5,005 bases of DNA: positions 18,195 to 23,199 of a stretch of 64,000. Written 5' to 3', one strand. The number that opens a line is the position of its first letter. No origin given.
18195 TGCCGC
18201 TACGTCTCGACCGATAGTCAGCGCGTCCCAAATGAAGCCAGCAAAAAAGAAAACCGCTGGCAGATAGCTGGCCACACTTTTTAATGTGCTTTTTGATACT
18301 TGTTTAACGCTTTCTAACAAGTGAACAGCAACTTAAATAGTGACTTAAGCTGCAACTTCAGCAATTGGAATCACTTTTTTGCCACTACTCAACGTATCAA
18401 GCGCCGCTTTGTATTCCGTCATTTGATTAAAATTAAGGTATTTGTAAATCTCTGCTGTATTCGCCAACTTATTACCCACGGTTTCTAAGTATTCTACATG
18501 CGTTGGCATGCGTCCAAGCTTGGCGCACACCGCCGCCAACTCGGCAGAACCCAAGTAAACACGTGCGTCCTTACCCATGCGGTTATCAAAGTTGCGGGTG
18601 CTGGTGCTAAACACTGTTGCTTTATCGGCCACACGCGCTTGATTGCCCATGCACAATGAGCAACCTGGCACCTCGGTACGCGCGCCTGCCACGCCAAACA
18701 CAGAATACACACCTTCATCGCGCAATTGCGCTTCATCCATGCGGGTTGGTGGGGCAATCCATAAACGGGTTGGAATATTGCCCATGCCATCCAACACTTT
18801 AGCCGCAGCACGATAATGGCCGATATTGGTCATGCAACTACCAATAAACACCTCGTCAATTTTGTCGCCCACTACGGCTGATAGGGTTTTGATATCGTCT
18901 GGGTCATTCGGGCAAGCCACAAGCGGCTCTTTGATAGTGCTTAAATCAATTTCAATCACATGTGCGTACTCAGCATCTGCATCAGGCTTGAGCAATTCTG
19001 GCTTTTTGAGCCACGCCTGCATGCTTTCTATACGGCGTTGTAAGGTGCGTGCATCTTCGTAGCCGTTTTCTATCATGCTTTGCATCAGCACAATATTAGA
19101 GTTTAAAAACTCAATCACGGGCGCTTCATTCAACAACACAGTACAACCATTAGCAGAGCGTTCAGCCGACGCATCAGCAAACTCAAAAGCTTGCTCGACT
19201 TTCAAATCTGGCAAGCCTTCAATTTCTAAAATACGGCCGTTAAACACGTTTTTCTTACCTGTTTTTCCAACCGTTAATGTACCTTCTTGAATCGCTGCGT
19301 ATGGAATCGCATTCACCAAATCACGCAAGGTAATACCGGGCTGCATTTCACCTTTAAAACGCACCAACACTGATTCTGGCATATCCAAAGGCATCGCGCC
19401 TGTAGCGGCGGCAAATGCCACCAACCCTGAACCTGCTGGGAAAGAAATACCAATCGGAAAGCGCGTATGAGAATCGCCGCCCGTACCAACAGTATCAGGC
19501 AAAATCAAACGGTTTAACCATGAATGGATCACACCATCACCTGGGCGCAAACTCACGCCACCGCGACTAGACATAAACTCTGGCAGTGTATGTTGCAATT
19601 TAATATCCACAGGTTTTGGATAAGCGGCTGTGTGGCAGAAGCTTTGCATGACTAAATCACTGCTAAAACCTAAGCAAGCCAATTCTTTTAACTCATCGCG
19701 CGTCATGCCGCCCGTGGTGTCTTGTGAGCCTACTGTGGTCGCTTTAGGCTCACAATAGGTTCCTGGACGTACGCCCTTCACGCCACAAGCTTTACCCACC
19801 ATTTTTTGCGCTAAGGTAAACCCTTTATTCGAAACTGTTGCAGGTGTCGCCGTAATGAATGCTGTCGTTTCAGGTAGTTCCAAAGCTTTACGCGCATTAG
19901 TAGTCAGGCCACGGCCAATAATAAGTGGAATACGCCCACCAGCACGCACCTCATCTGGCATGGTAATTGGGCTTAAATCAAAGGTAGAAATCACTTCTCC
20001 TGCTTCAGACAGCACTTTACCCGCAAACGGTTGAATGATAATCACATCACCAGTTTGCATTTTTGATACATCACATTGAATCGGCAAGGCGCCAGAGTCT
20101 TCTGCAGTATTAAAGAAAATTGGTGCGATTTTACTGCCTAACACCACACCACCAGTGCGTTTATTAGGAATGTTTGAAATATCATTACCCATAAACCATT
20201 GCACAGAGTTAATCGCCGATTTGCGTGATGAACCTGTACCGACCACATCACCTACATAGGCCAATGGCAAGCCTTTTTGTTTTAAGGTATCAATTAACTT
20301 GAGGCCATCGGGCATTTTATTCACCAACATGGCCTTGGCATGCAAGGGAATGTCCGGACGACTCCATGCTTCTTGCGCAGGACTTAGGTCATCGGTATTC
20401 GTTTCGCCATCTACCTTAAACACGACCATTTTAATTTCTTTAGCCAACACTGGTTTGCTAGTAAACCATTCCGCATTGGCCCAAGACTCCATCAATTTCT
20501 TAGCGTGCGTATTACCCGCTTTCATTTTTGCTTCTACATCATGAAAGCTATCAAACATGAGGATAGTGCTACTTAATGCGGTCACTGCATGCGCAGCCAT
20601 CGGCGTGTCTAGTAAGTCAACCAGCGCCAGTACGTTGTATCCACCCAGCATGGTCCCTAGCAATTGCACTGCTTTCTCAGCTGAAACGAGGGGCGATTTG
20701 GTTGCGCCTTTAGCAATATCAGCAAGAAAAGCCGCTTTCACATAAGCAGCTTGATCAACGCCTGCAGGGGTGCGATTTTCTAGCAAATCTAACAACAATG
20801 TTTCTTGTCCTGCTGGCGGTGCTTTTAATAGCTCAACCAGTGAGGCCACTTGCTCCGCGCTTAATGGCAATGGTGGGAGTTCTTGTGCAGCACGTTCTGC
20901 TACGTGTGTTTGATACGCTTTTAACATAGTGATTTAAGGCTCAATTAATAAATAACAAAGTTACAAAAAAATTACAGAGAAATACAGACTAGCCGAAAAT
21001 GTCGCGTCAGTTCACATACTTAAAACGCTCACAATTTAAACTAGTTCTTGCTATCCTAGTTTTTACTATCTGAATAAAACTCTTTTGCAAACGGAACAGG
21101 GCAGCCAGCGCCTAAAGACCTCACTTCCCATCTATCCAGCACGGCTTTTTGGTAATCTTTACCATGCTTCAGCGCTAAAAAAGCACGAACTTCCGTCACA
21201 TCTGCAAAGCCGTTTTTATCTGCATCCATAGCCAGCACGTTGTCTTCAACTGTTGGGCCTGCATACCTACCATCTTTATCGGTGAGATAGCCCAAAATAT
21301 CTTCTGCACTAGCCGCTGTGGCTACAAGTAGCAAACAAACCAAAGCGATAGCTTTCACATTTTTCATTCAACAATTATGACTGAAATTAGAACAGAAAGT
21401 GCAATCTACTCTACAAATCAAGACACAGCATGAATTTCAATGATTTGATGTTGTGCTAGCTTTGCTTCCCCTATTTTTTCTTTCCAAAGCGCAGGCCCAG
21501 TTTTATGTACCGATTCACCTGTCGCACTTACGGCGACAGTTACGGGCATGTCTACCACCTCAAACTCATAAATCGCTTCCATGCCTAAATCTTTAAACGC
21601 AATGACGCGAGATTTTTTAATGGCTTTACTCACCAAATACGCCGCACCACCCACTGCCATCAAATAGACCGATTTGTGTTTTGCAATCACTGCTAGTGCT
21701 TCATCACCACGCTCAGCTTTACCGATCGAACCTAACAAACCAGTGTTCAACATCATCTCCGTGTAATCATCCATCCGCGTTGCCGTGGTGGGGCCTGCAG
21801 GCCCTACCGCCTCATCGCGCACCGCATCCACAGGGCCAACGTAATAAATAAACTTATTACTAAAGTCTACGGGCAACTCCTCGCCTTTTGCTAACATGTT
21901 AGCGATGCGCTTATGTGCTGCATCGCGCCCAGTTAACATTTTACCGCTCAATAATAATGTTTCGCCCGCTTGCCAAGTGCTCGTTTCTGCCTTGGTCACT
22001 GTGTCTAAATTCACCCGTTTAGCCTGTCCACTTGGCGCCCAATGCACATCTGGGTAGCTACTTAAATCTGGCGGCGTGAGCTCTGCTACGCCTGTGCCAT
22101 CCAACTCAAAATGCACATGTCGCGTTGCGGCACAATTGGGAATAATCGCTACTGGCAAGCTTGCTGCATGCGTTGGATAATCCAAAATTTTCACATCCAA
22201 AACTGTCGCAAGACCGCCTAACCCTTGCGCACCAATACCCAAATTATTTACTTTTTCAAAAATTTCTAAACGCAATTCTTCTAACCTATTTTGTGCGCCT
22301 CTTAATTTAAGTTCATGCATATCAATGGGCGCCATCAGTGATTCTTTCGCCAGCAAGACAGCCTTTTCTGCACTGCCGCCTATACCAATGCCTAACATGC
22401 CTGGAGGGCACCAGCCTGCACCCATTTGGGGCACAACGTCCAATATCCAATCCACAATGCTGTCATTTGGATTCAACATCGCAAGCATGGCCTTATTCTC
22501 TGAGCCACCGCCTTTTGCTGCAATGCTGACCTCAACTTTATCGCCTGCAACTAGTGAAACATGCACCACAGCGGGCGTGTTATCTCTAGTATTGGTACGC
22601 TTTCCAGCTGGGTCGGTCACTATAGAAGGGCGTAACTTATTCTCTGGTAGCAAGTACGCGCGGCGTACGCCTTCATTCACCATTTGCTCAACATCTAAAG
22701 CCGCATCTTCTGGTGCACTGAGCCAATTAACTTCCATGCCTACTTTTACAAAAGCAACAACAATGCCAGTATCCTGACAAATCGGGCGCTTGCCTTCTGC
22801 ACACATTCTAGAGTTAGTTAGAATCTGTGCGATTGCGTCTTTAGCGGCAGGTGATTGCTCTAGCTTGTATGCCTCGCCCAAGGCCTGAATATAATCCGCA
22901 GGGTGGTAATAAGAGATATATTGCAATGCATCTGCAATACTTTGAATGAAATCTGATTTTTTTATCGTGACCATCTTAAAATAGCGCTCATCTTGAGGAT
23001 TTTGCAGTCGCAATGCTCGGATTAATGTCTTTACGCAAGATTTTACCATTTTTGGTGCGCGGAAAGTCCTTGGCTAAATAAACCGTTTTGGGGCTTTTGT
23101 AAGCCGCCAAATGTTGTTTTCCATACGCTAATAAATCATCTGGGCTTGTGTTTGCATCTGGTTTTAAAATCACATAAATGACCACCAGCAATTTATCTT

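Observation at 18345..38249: Candidate isocitrate-lyase-independent glyoxylate bypass: citramalate/mesaconate route coupled to the methylcitrate cycle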

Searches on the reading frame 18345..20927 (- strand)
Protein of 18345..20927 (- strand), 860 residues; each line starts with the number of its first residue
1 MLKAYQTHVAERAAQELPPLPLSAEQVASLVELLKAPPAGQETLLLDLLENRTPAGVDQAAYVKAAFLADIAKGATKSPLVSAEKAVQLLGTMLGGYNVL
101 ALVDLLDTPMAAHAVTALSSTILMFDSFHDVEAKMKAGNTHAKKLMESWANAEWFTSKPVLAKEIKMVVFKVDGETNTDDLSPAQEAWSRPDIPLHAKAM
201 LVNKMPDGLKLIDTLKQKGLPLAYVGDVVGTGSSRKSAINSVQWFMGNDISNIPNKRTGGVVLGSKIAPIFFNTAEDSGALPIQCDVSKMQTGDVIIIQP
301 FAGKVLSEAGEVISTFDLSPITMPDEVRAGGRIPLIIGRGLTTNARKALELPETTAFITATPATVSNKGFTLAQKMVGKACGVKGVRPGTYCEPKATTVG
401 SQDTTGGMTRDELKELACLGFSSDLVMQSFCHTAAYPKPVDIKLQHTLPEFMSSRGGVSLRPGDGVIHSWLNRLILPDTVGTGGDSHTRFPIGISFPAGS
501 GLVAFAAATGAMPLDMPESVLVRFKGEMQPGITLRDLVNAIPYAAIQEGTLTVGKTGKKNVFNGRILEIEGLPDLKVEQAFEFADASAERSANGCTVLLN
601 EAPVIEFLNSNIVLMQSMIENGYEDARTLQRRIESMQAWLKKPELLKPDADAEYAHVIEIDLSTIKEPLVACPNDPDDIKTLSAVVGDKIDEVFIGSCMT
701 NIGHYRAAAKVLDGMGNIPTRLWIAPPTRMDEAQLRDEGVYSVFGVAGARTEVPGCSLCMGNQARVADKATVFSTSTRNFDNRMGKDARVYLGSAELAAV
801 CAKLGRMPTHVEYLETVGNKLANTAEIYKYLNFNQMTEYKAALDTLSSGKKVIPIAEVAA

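Call 3: search_protein_families(library=ncbifam, proteins=[window:18345-20927:-])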
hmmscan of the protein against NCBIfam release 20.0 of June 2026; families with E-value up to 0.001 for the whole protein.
window:18345-20927:- (860 aa): 18 families
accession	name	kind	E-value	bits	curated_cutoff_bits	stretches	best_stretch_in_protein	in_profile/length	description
TIGR00117.1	acnB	equivalog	0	1481.7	1287.2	1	1-840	1-843/844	bifunctional aconitate hydratase 2/2-methylisocitrate dehydratase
NF006690.0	PRK09238.1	equivalog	0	1470.2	782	1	1-844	3-848/852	bifunctional aconitate hydratase 2/2-methylisocitrate dehydratase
NF001614.1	PRK00402.1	subfamily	3.1e-50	171.1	385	1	371-807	2-411/415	aconitase/3-isopropylmalate dehydratase large subunit family protein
TIGR02086.1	IPMI_arch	subfamily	5.9e-46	157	410.15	1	371-807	2-406/411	3-isopropylmalate dehydratase/homoaconitate hydratase family large subunit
TIGR01343.1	hacA_fam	subfamily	8.3e-45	153.1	385.7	1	371-807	1-408/412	homoaconitate hydratase family protein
NF005558.0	PRK07229.1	equivalog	1.1e-39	136.5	612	1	370-812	3-414/647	aconitate hydratase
NF040615.1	HacA_Meth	equivalog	5.4e-36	124.2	550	2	635-805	240-413/419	homoaconitase large subunit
TIGR01342.1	acon_putative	hypoth_equivalog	6e-33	114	719.15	2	646-807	243-406/655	putative aconitate hydratase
TIGR02083.1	LEU2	equivalog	2.1e-27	96.1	610.65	1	643-807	244-413/419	3-isopropylmalate dehydratase large subunit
NF009116.0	PRK12466.1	subfamily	3e-27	95.3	531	2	684-809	336-464/472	3-isopropylmalate dehydratase large subunit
NF004016.0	PRK05478.1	subfamily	2.8e-25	88.8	510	1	683-807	333-460/468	3-isopropylmalate dehydratase large subunit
TIGR00170.1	leuC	equivalog_domain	6.2e-21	74.5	560.25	1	689-806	338-459/466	3-isopropylmalate dehydratase large subunit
TIGR00139.1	h_aconitase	equivalog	9.2e-17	60.7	529.9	1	476-819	114-463/709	homoaconitase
TIGR01340.1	aconitase_mito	equivalog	3.7e-08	32.2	825.35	1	461-803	130-468/745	aconitate hydratase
TIGR01341.1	aconitase_1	equivalog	1.2e-07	29.8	945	1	475-687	186-374/876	aconitate hydratase AcnA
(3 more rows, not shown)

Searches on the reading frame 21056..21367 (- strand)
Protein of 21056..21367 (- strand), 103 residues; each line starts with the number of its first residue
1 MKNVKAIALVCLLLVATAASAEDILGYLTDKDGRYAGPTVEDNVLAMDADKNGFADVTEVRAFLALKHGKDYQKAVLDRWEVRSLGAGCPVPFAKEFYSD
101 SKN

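Call 3: search_protein_families(library=ncbifam, proteins=[window:21056-21367:-])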
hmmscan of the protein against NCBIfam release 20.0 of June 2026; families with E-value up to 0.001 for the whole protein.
window:21056-21367:- (103 aa): 0 families

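Call 35: search_protein_families(library=pfam, proteins=[window:21056-21367:-], max_evalue=0.01)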
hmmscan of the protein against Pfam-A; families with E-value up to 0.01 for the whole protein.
window:21056-21367:- (103 aa): 0 families

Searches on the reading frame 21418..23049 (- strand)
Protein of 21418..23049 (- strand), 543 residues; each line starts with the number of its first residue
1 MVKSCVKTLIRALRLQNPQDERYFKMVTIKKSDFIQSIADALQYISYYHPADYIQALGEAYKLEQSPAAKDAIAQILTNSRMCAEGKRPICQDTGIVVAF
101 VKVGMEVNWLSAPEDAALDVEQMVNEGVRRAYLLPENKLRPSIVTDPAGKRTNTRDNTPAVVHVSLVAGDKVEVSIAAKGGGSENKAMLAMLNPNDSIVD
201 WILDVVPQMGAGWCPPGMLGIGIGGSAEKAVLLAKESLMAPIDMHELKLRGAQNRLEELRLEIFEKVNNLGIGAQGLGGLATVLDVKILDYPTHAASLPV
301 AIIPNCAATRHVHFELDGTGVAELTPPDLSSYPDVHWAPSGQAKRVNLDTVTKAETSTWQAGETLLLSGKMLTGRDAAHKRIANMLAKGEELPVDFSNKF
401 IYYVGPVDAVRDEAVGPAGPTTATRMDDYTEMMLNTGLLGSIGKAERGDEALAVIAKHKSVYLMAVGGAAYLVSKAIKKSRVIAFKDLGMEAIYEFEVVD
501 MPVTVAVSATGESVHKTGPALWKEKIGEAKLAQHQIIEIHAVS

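Call 3: search_protein_families(library=ncbifam, proteins=[window:21418-23049:-])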
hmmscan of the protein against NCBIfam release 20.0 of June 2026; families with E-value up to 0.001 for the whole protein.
window:21418-23049:- (543 aa): 11 families
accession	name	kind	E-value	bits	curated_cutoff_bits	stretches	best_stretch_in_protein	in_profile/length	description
NF004885.0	PRK06246.1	equivalog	1.5e-78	263.8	276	1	27-315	2-278/279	fumarate hydratase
TIGR00722.1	ttdA_fumA_fumB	subfamily_domain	4.3e-61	206.5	100.65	1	37-312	4-269/273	hydrolyase, tartrate alpha subunit/fumarate domain protein, Fe-S type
NF005310.0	PRK06842.1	equivalog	1.5e-54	184.6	238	1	351-524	9-182/185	Fe-S-containing hydro-lyase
NF011919.0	PRK15390.1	equivalog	3.7e-54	183.9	1105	1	63-513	77-533/548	class I fumarate hydratase FumA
NF011920.0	PRK15391.1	subfamily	4.8e-54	183.5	1094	1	63-513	77-533/548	class I fumarate hydratase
NF011921.0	PRK15392.1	equivalog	7.7e-49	166.7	1060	1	44-513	56-532/550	class I fumarate hydratase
TIGR00723.1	ttdB_fumA_fumB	subfamily_domain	2.7e-44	151.1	145.15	1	358-516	5-168/169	FumA C-terminus/TtdB family hydratase beta subunit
NF006084.0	PRK08230.1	equivalog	9.5e-36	123.4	365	1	31-317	11-288/303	L(+)-tartrate dehydratase subunit alpha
NF004708.0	PRK06043.1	equivalog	1e-31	110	269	1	352-516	10-177/192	fumarate hydratase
NF006253.0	PRK08395.1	equivalog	9.8e-31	106.7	244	1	353-516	11-164/166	fumarate hydratase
NF006082.0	PRK08228.1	equivalog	1.6e-18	66.9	264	1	353-525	12-189/205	L(+)-tartrate dehydratase subunit beta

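Call 35: search_protein_families(library=pfam, proteins=[window:21418-23049:-], max_evalue=0.01)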
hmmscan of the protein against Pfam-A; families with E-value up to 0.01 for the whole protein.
window:21418-23049:- (543 aa): 2 families
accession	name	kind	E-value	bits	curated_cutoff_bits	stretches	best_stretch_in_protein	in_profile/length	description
PF05681.19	Fumerase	-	8.4e-96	320.9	25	1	36-314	2-269/270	Fumarate hydratase (Fumerase)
PF05683.17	Fumerase_C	-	3.6e-80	268.6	22.2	1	318-517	1-204/205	Fumarase C-terminus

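Call 37: search_solved_structures(query=window:21418-23049:-, max_evalue=0.00001)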
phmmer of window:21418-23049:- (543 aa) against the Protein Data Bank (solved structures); distinct sequences matched with E-value up to 0.00001: 11.
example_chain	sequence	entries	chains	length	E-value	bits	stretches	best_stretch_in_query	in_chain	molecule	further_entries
5l2r_A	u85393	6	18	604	2.7e-51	178.3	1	51-515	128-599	Fumarate hydratase | fumarate hydratase 2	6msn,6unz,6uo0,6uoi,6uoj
6uqm_A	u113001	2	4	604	6.3e-51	177.1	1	51-515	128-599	Fumarate hydratase 2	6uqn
6up9_A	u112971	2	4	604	1.3e-50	176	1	51-515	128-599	Fumarate hydratase 2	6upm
6uq8_A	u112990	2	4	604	1.8e-50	175.6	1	51-515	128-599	Fumarate hydratase 2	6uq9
6uqb_A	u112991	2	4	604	1.8e-50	175.6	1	51-515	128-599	Fumarate hydratase 2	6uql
6upo_A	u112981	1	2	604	6.6e-50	173.7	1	51-515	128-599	Fumarate hydratase 2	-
7xky_A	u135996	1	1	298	3e-43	151.8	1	40-311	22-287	Fumarate hydratase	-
6mso_A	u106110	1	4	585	1.2e-41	146.5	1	66-512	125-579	fumarate hydratase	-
7xky_B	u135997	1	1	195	2.1e-23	86.3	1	349-525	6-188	Fumarate hydratase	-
5dni_A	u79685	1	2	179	6.6e-23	84.7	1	349-515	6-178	Putative L(+)-tartrate dehydratase subunit beta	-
2isb_A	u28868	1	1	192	3.6e-22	82.2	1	356-516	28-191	Fumarase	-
